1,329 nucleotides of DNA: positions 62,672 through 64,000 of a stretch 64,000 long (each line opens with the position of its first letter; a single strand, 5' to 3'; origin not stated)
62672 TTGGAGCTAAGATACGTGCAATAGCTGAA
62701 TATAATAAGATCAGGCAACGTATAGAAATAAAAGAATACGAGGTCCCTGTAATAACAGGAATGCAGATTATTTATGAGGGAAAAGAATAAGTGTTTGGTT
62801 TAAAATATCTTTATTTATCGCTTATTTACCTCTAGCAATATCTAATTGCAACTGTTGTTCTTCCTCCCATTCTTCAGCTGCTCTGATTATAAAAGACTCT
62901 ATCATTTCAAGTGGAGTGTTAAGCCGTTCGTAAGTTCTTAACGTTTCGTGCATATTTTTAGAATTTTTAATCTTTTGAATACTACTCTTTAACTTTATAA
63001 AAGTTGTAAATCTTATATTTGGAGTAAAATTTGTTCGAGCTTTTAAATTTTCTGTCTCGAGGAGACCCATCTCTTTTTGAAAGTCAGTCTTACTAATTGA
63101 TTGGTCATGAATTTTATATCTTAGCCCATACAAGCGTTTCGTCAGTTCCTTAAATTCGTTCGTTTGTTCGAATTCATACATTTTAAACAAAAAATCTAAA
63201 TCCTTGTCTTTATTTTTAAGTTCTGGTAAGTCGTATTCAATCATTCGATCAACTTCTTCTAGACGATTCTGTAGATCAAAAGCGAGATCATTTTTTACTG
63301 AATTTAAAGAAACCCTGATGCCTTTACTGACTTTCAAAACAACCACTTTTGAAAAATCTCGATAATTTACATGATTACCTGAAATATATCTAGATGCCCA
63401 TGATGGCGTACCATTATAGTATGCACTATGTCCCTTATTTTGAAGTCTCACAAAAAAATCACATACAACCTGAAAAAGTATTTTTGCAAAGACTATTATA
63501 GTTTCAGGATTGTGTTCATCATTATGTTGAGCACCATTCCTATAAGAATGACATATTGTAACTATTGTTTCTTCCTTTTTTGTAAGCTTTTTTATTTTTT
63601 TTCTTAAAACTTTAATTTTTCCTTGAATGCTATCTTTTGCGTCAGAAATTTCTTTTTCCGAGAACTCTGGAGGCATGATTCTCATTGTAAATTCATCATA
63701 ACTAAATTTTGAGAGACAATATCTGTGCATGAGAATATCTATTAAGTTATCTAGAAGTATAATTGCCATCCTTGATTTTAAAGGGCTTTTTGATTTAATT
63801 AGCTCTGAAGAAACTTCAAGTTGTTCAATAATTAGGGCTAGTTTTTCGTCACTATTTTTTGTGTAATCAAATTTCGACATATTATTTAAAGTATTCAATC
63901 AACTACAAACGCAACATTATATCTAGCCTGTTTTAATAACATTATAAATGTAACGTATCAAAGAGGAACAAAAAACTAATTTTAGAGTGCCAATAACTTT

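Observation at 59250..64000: AT-rich accessory island with cassette-like small genes, phage packaging genes and a HEPN protein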

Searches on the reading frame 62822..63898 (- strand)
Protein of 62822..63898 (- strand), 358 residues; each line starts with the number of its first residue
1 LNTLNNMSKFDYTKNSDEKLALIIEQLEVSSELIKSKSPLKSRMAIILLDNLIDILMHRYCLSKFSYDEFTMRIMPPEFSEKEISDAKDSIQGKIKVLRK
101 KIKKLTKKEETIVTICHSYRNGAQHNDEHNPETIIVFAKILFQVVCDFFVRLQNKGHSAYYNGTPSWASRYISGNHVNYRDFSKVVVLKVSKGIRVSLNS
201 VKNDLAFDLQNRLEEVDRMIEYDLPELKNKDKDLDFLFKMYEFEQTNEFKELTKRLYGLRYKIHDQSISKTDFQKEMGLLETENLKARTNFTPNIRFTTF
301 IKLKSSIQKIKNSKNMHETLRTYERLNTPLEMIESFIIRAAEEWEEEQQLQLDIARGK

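Call 3: search_protein_families(library=pfam, max_evalue=0.1, proteins=[window:62822-63898:-])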
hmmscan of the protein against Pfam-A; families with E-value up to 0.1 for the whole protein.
window:62822-63898:- (358 aa): 0 families

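Call 4: search_protein_families(library=phrogs, max_evalue=0.1, proteins=[window:62822-63898:-])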
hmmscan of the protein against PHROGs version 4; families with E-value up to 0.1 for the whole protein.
window:62822-63898:- (358 aa): 2 families
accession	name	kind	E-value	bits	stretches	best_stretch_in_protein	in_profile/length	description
phrog_36761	-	unknown function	0.029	15.6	0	100-126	28-54/59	-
phrog_3914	-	tail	0.049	14.6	1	205-274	28-96/114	tail assembly chaperone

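Call 5: search_protein_families(library=padloc, max_evalue=0.1, proteins=[window:62822-63898:-])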
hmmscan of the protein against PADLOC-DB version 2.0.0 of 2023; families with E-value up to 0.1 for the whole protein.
window:62822-63898:- (358 aa): 0 families

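Call 12: find_encoding_contigs(protein=window:62822-63898:-, flank=10000, max_places=10)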
Protein window:62822-63898:- (358 aa): no gene with exactly this product is on record in the collection.

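Call 21: find_related_loci(query=window:62822-63898:-, collection=viral_contigs, flank=10000)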
Query window:62822-63898:- (358 aa) in viral_contigs; peptide patterns used: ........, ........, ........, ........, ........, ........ (x = any residue, [..] = any of these).
4 stretches matched a pattern, but none encodes a relative of the query by tblastn (E <= 1e-3).

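Call 22: find_homologous_proteins(query=window:62822-63898:-, max_evalue=0.001)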
Query window:62822-63898:- (358 aa): 12 proteins with E <= 0.001 among 3661 candidates.
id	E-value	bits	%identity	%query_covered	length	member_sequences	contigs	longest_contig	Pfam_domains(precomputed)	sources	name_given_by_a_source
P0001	2.1e-204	696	100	88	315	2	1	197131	-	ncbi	ncbi:MAG: hypothetical protein V4504_01090 [Patescibacteria group bacterium]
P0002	3.3e-139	481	62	98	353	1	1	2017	-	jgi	jgi:hypothetical protein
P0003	1.3e-129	450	58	98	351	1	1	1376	-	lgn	-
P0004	6.3e-111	389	52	98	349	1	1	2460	-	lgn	-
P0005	5.3e-102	359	47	98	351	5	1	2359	-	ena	-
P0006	8.8e-101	355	48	98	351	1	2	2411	-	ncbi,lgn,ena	-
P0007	8.5e-94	332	47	98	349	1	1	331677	-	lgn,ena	-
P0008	1.9e-93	331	46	99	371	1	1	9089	-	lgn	-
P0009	4.2e-92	327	47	98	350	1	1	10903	-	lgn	-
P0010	3.9e-87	310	44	98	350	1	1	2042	-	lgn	-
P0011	1.5e-80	289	41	98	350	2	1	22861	-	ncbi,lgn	-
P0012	2.0e-73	265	43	91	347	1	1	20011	-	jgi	jgi:hypothetical protein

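Call 23: find_encoding_contigs(protein=P0001, flank=10000, max_places=5)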
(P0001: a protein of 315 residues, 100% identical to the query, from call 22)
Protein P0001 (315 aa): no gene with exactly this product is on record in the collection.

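Call 24: find_encoding_contigs(protein=P0007, flank=10000, max_places=3)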
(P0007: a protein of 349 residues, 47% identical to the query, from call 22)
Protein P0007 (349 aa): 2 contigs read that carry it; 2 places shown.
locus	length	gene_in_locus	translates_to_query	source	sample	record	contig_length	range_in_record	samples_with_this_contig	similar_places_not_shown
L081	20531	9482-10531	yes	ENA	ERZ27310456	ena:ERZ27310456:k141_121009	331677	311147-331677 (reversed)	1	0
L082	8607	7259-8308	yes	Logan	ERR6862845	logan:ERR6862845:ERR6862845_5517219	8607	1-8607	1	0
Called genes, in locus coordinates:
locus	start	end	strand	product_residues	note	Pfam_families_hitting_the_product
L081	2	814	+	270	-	?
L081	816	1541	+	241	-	-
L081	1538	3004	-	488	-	PF17289:Terminase_6C (faint)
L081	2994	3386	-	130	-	PF13022:HTH_Tnp_1_2 (weak)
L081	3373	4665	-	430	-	PF02195:ParB_N, PF01555:N6_N4_Mtase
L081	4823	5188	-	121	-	-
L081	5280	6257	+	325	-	PF12358:DUF3644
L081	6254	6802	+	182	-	-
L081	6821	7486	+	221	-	-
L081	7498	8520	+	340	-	PF13289:SIR2_2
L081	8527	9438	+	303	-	PF00389:2-Hacid_dh, PF02826:2-Hacid_dh_C, PF01488:Shikimate_DH (weak)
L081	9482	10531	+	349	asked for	-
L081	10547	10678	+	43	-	-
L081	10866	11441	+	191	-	-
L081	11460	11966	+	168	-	PF01443:Viral_helicase1 (faint), PF06414:Zeta_toxin (weak), PF13238:AAA_18, PF13207:AAA_17 (weak)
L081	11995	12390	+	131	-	PF00856:SET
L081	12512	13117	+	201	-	-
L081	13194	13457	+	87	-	-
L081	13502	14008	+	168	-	PF04205:FMN_bind (weak)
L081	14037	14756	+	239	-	PF02424:ApbE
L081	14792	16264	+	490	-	PF00175:NAD_binding_1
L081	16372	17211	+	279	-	PF14397:ATPgrasp_ST (faint), PF08443:RimK, PF07478:Dala_Dala_lig_C (weak), PF14398:ATPgrasp_YheCD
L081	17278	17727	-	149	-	PF06983:3-dmu-9_3-mt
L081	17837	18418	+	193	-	PF01872:RibD_C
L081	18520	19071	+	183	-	-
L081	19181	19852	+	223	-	PF00072:Response_reg, PF00486:Trans_reg_C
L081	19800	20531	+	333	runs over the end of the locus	PF00512:HisKA, PF02518:HATPase_c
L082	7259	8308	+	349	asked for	-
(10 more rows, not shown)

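Call 25: find_encoding_contigs(protein=P0011, flank=10000, max_places=3)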
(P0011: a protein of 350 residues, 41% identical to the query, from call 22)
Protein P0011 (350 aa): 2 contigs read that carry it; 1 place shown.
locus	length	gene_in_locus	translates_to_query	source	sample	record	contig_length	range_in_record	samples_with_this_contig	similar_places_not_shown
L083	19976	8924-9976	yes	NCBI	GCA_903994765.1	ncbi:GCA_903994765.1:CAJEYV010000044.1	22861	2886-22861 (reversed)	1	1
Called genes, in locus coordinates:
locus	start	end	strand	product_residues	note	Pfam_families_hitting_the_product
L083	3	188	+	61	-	?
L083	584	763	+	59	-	-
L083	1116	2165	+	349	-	PF04326:SLFN_AlbA_2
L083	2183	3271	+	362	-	PF02810:SEC-C (faint)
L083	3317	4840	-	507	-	-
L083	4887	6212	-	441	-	PF00239:Resolvase, PF07508:Recombinase, PF13408:Zn_ribbon_recom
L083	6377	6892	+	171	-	PF00293:NUDIX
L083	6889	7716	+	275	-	PF01636:APH, PF03881:Fructosamin_kin (faint)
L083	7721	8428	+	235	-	PF22945:LEM-3_GIY-YIG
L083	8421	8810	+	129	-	-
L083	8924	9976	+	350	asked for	-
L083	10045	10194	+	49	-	-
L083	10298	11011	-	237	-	-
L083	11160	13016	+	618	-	-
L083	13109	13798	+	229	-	PF14378:PAP2_3 (weak)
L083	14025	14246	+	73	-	-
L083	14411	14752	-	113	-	PF12680:SnoaL_2 (weak), PF20409:SnoaL_5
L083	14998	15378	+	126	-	-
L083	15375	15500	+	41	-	-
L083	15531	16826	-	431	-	PF08245:Mur_ligase_M, PF02875:Mur_ligase_C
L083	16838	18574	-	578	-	PF03717:PBP_dimer, PF00905:Transpeptidase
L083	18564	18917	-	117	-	-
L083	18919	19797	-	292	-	PF01795:Methyltransf_5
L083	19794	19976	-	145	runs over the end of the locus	PF02381:MraZ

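Call 26: find_encoding_contigs(protein=P0012, flank=10000, max_places=3)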
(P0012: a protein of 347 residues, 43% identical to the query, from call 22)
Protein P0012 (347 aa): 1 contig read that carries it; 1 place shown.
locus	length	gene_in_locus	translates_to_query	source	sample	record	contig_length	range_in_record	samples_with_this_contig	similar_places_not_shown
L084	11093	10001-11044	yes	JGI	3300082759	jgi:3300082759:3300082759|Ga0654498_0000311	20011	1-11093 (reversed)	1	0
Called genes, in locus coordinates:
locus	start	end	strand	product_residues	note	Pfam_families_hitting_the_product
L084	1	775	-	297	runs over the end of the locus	-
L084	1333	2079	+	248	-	-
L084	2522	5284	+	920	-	PF02463:SMC_N (faint), PF13304:AAA_21 (faint)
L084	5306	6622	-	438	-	PF00239:Resolvase, PF07508:Recombinase, PF13408:Zn_ribbon_recom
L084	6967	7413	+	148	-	-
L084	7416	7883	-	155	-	-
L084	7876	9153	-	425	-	PF01555:N6_N4_Mtase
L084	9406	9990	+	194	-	-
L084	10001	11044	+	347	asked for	-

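Call 42: predict_structure(alignment_id=A1)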
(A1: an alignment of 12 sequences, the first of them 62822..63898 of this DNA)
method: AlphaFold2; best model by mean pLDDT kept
length: 358 residues; sequences in the alignment: 12
mean_pLDDT: 86.4   pTM: 0.77
mean pLDDT of the five models: 86.4, 85.2, 84.2, 82.5, 81.8
residues with pLDDT >= 90: 190; 70-90: 140; 50-70: 16; < 50: 12
segments of 3 or more residues with pLDDT < 50: 1-7, 125-128
pLDDT, mean of each block of 10 residues (from residue 1): 41 67 92 92 91 89 84 84 88 89 86 81 54 85 92 79 82 84 92 89 91 93 90 94 93 92 92 93 93 93 92 91 89 92 93 86
secondary structure, 60 per line:
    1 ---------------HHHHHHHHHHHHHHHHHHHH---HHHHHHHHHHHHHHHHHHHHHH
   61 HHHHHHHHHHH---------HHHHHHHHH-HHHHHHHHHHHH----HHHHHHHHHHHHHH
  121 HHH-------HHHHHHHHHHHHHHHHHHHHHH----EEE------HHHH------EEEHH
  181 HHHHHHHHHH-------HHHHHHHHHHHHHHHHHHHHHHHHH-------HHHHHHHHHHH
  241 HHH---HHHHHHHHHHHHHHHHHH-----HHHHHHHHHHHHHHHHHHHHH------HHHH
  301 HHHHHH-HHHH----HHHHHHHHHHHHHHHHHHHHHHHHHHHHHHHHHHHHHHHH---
elements in order: H16-35 H39-71 H81-89 H91-102 H107-123 H131-152 E157-159 H166-169 E176-178 H179-190 H198-222 H230-243 H247-264 H270-290 H297-306 H308-311 H316-355

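Call 43: find_encoding_contigs(protein=window:62822-63880:-, flank=10000, max_places=5)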
Protein window:62822-63880:- (352 aa): 1 contig read that carries it; 1 place shown.
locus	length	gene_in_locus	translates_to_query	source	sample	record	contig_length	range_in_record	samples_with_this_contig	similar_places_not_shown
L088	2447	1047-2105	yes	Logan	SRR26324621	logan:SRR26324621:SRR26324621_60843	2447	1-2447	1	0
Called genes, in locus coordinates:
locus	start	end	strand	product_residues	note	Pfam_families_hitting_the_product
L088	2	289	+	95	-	?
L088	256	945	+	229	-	PF14103:DUF4276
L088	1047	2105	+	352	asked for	-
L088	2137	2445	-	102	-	?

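Call 47: search_protein_families(library=padloc, max_evalue=0.01, proteins=[L088:2-289:+, L088:256-945:+])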
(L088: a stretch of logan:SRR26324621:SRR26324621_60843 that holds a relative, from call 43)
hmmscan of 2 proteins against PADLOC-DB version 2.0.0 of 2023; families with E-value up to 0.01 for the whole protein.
L088:2-289:+ (95 aa): 108 families (the best 25 are shown)
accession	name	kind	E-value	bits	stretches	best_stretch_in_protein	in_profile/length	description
PDLC04175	HEC-01A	-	3.4e-44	149.4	1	1-95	268-362/363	-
PDLC04174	HEC-01A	-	5e-39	132.2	1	1-95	168-262/264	-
PDLC04177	HEC-01A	-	1.4e-29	101.3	1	2-94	297-391/393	-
PDLC04183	HEC-01A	-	3e-15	54.2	1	6-93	309-400/402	-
PDLC04178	HEC-01A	-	3.7e-15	53.9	1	2-68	288-356/399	-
PDLC04176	HEC-01A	-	9.8e-13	46.2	1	4-93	279-367/371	-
PDLC02980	AriA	-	3.5e-12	44.9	1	3-46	260-304/304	-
PDLC04135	mad3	-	1.8e-11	42.2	1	2-89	284-372/374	mads_3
PDLC02358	Old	-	3.2e-11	40.8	1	3-71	286-355/578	Old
PDLC04182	HEC-01A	-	9.4e-11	39.3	1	3-90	307-399/406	-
PDLC04179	HEC-01A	-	1.9e-10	38.5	1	3-95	361-455/459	-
PDLC00289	PtuA1|PtuA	-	7.4e-10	36.4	1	5-64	252-311/404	AAA ATPase domain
PDLC00075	GajA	-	9e-10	35.7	1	5-66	272-331/536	AAA ATPase domain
PDLC04180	HEC-01A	-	2.7e-09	34.7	1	4-69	278-347/382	-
PDLC02335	AbiLi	-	4.2e-09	33.9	1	3-69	197-263/326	AbiLi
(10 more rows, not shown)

L088:256-945:+ (229 aa): 5 families
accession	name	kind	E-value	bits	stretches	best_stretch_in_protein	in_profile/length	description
PDLC04188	HEC-01B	-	1.4e-79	265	1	12-228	10-225/230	-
PDLC04190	HEC-01B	-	7.6e-51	170.7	1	14-183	1-168/168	-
PDLC04187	HEC-01B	-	3.9e-26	90.4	1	86-226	7-163/166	-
PDLC04189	HEC-01B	-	3.5e-25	87.1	1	19-227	6-222/223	-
PDLC04186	HEC-01B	-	3.8e-20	70.5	1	87-227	49-190/196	-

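Call 48: search_protein_families(library=pfam, max_evalue=0.01, proteins=[L088:2-289:+, L088:256-945:+])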
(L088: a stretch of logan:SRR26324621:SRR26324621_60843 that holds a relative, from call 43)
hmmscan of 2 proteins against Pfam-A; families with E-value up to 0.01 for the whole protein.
L088:2-289:+ (95 aa): 4 families
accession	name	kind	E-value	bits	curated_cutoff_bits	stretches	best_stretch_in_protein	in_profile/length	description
PF13304.12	AAA_21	-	2.1e-12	48.2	27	1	3-46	260-304/304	AAA domain, putative AbiEii toxin, Type IV TA system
PF13175.12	AAA_15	-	0.00016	21.8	32.1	1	5-41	332-370/374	AAA ATPase domain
PF11398.14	DUF2813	-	0.0003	20.7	21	1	5-74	287-354/372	Protein of unknown function (DUF2813)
PF02463.25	SMC_N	-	0.0065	16.4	40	1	5-58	162-213/220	RecF/RecN/SMC N terminal domain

L088:256-945:+ (229 aa): 1 family
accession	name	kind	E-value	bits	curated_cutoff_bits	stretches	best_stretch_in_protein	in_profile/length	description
PF14103.11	DUF4276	-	2.1e-51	175.4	30.2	1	21-226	1-191/192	Domain of unknown function (DUF4276)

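Call 54: find_related_loci(query=A1, collection=metagenome_contigs, flank=10000)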
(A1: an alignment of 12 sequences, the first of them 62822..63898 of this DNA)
Query A1 (358 aa) in metagenome_contigs; peptide patterns used: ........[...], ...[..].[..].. (x = any residue, [..] = any of these).
103 stretches matched a pattern; 3 encode a relative of the query (tblastn E <= 1e-3); 3 distinct loci.
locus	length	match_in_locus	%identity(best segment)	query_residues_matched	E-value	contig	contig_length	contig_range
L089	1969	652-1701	42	7-358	7e-98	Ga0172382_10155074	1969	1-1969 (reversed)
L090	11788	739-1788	32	11-358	4e-56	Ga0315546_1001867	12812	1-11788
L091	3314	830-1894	29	8-358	1e-40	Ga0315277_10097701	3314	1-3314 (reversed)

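Call 55: find_related_loci(query=A1, collection=viral_contigs, flank=10000)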
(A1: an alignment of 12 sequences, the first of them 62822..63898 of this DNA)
Query A1 (358 aa) in viral_contigs; peptide patterns used: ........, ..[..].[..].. (x = any residue, [..] = any of these).
43 stretches matched a pattern, but none encodes a relative of the query by tblastn (E <= 1e-3).

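Call 58: search_protein_families(library=ncbifam, max_evalue=0.1, proteins=[window:62822-63880:-])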
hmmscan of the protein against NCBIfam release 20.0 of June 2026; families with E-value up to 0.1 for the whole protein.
window:62822-63880:- (352 aa): 0 families

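Call 84: search_dna_similar(query=window:62822-63880:-, collection=phages, mode=protein, max_evalue=0.01, max_rows=10)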
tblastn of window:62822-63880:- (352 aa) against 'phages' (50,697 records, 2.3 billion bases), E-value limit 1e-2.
No match.

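Call 95: search_protein_families(library=padloc, max_evalue=0.00001, proteins=[L081:5280-6257:+, L081:6254-6802:+, L081:6821-7486:+, L081:7498-8520:+, L081:3373-4665:-, L083:1116-2165:+, L083:2183-3271:+, L083:3317-4840:-, L084:2522-5284:+, L084:7876-9153:-])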
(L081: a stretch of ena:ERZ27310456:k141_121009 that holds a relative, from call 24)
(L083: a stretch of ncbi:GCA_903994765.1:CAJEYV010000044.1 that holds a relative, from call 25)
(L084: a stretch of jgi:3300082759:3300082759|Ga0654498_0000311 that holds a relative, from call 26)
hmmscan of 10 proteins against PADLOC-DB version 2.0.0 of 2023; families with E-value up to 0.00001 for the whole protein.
L081:5280-6257:+ (325 aa): 8 families
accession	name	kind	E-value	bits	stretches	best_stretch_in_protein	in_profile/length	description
PDLC04954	PDC-S19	-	1.2e-107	358.2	1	3-323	3-328/330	-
PDLC04955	PDC-S19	-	2.9e-30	103.7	2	8-55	8-56/338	-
PDLC04953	PDC-S19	-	1.4e-25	88.5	1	7-203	7-193/333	-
PDLC04952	PDC-S19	-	8.2e-23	79.5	1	8-163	6-139/328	-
PDLC04949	PDC-S19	-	1.4e-15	55.5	1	5-85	5-84/334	-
PDLC04950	PDC-S19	-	7.1e-09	33.4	1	4-199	4-187/353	-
PDLC04951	PDC-S19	-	1.9e-08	31.9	1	6-62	4-60/357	-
PDLC04948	PDC-S19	-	2.1e-07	28.7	1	9-200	14-194/325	-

L081:6254-6802:+ (182 aa): 0 families

L081:6821-7486:+ (221 aa): 0 families

L081:7498-8520:+ (340 aa): 12 families
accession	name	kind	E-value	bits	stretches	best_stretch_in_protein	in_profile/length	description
PDLC04084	SIR2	-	3.2e-12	44.4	1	231-326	299-393/414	-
PDLC02414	Aga_SIR2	-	7.3e-12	43.2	1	183-280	157-264/313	-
PDLC02186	SIR2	-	3.1e-11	41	1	231-292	292-353/412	-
PDLC04076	SIR2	-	4.8e-11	40.5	1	232-276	290-334/406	-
PDLC02408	Aga_SIR2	-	8.5e-10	36.2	1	177-280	183-293/343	Class II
PDLC04093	SIR2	-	1.5e-09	35.4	1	193-274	207-304/395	-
PDLC04090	SIR2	-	1.9e-07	28.7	1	124-325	192-400/426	-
PDLC04081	SIR2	-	2.8e-07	28.1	0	191-283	199-306/345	-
PDLC04088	SIR2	-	3.3e-07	27.8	0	192-298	226-343/390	-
PDLC04079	SIR2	-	1.1e-06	25.5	0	228-318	306-401/430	-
PDLC04087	SIR2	-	1.2e-06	25.6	0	193-289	189-300/343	-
PDLC04089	SIR2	-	2.2e-06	25.2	0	191-282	172-276/336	-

L081:3373-4665:- (430 aa): 31 families (the best 25 are shown)
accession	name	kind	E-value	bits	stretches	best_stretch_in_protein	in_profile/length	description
PDLC03229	MTase_II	-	3.6e-65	218.4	1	7-421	9-409/436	Type II methyltransferase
PDLC03371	MTase_II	-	6.1e-28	96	1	179-417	21-257/260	Type II methyltransferase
PDLC03308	MTase_II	-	3.5e-20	70.4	1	56-403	67-385/419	Type II methyltransferase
PDLC03299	MTase_II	-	3e-18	64.4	1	166-416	14-261/296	Type II methyltransferase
PDLC03353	MTase_II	-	1.1e-17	62.5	1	179-413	19-251/260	Type II methyltransferase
PDLC03337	MTase_II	-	2.8e-15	54.3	1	183-424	22-258/264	Type II methyltransferase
PDLC03265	MTase_II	-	4.2e-15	54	1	328-415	244-331/333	Type II methyltransferase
PDLC03216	MTase_II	-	5.3e-15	53.3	1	167-428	12-271/364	Type II methyltransferase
PDLC03238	MTase_II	-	1.7e-13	48.4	1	119-414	73-365/428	Type II methyltransferase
PDLC03387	MTase_II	-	1.3e-12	45.5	1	274-414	145-277/289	Type II methyltransferase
PDLC03738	oMTase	-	1.5e-12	44.9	1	168-426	22-279/376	orphan methyltransferase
PDLC03339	MTase_II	-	1.1e-11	42.1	1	337-423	193-282/399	Type II methyltransferase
PDLC03320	MTase_II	-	4.9e-11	40.3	1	334-419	193-281/289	Type II methyltransferase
PDLC03636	MTase_III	-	3.3e-10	37.4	1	342-411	335-404/575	Type III methyltransferase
PDLC03305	MTase_II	-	2.6e-09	34.8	1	168-418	14-248/513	Type II methyltransferase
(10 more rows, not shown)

L083:1116-2165:+ (349 aa): 0 families

L083:2183-3271:+ (362 aa): 0 families

L083:3317-4840:- (507 aa): 0 families

L084:2522-5284:+ (920 aa): 5 families
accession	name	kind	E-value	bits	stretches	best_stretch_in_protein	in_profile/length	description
PDLC02208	Ppl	-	4.3e-24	82.7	2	703-915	670-890/894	-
PDLC03859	LmuB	-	3.5e-10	37.7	1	437-859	229-591/611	-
PDLC04135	mad3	-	3.1e-07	28.3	1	337-860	17-327/374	mads_3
PDLC04164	AriA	-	4e-07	27.8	0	712-861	84-237/253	-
PDLC02980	AriA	-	5.8e-07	27.8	1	637-860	77-303/304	-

L084:7876-9153:- (425 aa): 34 families (the best 25 are shown)
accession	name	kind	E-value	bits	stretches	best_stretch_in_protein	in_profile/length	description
PDLC03229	MTase_II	-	2.7e-61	205.7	1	11-420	13-413/436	Type II methyltransferase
PDLC03371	MTase_II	-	6e-29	99.4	1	166-411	11-256/260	Type II methyltransferase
PDLC03353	MTase_II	-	3.5e-19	67.4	1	175-407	16-250/260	Type II methyltransferase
PDLC03299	MTase_II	-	5.2e-16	57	1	165-408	14-258/296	Type II methyltransferase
PDLC03339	MTase_II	-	3.1e-14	50.5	1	329-410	190-274/399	Type II methyltransferase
PDLC03216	MTase_II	-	1.8e-13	48.2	1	163-418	9-266/364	Type II methyltransferase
PDLC03265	MTase_II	-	4.4e-13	47.4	1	328-410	249-331/333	Type II methyltransferase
PDLC03387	MTase_II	-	7.8e-13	46.2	1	274-408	146-276/289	Type II methyltransferase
PDLC03738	oMTase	-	2.7e-11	40.8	1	165-409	20-267/376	orphan methyltransferase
PDLC03308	MTase_II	-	3.5e-11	40.7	1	165-415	169-404/419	Type II methyltransferase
PDLC03320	MTase_II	-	5.5e-11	40.2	1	330-416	194-283/289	Type II methyltransferase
PDLC03238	MTase_II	-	8.4e-11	39.5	1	323-411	282-367/428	Type II methyltransferase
PDLC03635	MTase_III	-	1.8e-10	38.2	1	266-409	427-574/708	Type III methyltransferase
PDLC03337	MTase_II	-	4.3e-10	37.3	1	336-409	175-248/264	Type II methyltransferase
PDLC03305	MTase_II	-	8.1e-10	36.5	0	330-413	169-248/513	Type II methyltransferase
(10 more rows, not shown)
